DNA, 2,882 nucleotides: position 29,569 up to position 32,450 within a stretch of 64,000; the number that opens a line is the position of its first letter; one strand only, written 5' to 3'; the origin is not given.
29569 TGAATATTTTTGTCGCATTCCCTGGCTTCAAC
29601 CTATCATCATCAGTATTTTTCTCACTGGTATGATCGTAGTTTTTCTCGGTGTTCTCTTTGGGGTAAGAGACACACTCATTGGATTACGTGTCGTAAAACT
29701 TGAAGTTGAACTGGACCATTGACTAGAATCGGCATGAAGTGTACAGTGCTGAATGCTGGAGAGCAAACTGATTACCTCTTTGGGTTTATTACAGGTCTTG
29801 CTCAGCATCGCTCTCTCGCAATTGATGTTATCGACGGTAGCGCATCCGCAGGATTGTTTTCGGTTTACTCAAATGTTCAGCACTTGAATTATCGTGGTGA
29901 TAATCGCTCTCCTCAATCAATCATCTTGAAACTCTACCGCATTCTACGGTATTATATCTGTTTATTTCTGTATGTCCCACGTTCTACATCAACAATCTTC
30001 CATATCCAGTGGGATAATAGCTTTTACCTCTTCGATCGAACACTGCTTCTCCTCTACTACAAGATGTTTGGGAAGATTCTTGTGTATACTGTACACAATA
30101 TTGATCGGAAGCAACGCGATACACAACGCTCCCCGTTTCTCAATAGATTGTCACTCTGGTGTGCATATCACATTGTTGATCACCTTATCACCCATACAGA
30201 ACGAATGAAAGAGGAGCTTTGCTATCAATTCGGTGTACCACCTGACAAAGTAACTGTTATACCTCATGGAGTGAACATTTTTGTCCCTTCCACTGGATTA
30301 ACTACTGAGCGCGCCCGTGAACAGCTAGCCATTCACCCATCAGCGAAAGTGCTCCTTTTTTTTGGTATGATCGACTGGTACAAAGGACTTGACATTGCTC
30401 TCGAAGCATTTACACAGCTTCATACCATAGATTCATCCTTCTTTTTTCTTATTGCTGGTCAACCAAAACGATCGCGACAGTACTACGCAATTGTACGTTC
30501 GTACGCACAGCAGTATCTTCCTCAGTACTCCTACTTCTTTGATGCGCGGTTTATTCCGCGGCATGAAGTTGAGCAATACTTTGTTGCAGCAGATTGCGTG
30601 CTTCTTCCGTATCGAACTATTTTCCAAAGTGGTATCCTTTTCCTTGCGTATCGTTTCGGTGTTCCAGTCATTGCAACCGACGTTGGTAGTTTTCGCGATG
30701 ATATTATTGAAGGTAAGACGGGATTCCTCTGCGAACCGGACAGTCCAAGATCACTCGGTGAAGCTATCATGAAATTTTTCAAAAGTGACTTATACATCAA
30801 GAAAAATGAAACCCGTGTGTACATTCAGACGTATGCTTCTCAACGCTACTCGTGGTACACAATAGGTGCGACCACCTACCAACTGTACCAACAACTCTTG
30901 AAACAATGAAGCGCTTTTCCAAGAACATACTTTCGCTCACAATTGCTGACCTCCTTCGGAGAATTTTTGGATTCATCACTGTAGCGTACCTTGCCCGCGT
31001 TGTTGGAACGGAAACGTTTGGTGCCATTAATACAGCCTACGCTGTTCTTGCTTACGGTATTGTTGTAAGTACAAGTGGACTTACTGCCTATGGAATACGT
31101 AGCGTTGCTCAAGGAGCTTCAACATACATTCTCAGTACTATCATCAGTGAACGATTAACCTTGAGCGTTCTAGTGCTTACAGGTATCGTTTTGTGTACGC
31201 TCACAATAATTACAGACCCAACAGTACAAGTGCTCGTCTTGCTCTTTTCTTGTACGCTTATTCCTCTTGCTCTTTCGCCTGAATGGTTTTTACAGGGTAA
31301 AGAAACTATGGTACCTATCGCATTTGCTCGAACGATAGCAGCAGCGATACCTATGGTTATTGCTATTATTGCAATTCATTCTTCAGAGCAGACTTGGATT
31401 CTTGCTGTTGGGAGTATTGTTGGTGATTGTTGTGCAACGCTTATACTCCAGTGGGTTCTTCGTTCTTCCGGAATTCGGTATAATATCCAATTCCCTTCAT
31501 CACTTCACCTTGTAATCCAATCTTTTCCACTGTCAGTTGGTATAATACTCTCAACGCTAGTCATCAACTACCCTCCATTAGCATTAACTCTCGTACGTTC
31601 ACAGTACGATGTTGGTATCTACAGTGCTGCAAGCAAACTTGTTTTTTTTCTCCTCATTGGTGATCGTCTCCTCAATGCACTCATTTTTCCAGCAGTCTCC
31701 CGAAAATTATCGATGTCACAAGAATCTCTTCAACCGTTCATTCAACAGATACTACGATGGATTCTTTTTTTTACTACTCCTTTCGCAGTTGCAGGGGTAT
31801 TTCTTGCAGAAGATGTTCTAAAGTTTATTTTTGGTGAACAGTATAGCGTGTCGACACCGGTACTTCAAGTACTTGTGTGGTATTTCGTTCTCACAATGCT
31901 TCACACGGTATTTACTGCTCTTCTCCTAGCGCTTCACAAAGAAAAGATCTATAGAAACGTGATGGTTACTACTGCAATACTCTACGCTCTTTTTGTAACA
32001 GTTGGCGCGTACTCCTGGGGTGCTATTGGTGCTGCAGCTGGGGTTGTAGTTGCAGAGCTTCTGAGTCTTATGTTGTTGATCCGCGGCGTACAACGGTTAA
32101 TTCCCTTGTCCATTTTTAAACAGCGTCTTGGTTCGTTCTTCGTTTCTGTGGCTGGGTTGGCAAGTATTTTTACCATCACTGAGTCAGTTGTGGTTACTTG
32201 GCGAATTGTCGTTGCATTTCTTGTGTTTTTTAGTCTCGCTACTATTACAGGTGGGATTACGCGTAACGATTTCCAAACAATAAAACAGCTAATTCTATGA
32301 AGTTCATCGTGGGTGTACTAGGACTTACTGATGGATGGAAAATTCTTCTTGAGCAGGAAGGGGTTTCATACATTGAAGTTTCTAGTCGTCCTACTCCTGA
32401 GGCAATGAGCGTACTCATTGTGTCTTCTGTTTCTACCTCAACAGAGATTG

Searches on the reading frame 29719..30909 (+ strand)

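Call 74: search_protein_families(library=pfam, proteins=[window:29719-30909:+], max_evalue=0.00001)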
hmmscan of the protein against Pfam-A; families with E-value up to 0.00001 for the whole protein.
window:29719-30909:+ (396 aa): 3 families
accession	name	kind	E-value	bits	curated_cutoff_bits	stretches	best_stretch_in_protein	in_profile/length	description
PF00534.26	Glycos_transf_1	-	1.5e-19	70.6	26.4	1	197-373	3-169/172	Glycosyl transferases group 1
PF13692.12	Glyco_trans_1_4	-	1.8e-17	64.3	27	1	210-353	2-139/142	Glycosyl transferases group 1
PF13439.12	Glyco_transf_4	-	1.4e-12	48.4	28.5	1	111-186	93-167/170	Glycosyltransferase Family 4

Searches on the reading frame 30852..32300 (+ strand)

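Call 74: search_protein_families(library=pfam, proteins=[window:30852-32300:+], max_evalue=0.00001)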
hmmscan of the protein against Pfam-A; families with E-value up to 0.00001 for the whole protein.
window:30852-32300:+ (482 aa): 2 families
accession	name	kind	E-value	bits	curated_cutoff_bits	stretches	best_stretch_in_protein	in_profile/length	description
PF01943.22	Polysacc_synt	-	1.2e-22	81.1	28.2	1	24-272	3-259/274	Polysaccharide biosynthesis protein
PF13440.11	Polysacc_synt_3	-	1.2e-13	51.4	23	1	47-335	2-292/293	Polysaccharide biosynthesis protein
